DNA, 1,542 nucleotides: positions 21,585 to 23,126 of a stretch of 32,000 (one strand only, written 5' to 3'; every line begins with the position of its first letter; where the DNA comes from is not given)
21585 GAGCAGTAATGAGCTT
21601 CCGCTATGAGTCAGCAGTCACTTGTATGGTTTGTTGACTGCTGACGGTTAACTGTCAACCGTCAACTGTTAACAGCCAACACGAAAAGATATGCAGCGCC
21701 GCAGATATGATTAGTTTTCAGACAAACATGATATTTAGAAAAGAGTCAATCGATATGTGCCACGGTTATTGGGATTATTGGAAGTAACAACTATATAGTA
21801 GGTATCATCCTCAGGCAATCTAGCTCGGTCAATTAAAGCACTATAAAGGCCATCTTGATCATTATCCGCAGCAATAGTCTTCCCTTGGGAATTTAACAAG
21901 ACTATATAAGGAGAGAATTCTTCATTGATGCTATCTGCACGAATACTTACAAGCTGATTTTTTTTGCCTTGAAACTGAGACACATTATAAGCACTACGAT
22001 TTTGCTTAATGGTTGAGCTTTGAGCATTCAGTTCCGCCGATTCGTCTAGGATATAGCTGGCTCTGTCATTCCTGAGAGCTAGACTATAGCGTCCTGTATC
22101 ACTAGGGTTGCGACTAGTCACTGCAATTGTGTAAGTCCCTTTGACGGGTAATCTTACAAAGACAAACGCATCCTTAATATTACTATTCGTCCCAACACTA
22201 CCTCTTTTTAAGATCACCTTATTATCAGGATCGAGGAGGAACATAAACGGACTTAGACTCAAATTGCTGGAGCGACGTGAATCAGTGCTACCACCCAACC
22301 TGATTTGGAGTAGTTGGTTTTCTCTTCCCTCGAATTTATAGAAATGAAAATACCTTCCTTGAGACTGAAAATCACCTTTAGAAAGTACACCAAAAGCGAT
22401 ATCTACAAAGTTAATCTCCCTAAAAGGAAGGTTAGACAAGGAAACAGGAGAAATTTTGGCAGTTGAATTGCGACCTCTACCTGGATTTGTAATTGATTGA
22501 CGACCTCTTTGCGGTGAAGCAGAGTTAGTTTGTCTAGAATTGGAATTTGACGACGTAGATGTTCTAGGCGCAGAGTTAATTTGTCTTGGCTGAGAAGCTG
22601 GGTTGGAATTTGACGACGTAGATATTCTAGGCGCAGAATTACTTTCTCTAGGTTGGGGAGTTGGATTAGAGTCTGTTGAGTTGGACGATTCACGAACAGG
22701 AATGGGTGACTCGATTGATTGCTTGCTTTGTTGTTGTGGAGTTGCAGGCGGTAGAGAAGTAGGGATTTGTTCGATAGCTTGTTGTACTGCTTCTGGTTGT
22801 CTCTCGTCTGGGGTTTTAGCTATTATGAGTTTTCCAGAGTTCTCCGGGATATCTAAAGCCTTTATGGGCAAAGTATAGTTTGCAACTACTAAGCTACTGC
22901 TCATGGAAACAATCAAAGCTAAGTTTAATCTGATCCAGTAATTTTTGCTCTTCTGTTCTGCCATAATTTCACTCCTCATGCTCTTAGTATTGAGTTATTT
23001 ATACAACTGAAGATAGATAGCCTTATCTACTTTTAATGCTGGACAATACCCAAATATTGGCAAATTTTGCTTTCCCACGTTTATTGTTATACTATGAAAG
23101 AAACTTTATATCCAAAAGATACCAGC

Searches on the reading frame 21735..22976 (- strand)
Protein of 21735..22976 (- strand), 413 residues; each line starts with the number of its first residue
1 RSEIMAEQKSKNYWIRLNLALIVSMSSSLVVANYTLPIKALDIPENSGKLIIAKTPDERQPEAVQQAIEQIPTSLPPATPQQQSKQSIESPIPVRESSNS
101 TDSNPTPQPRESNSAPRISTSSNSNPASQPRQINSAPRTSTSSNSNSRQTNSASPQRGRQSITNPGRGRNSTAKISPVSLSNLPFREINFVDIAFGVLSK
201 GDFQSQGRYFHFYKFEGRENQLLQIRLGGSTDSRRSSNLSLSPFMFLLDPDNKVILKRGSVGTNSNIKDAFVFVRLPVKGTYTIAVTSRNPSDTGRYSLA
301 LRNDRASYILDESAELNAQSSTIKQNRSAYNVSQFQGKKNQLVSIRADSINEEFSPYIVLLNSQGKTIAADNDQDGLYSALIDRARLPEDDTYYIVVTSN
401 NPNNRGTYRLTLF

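Call 85: search_protein_families(library=pfam, proteins=[window:21735-22976:-], max_evalue=0.00001)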
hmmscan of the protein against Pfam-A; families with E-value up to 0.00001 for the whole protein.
window:21735-22976:- (413 aa): 1 family
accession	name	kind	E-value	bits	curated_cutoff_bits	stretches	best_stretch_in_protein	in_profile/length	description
PF04151.21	PPC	-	8.8e-13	49.4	25.9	1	211-288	3-70/70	Bacterial pre-peptidase C-terminal domain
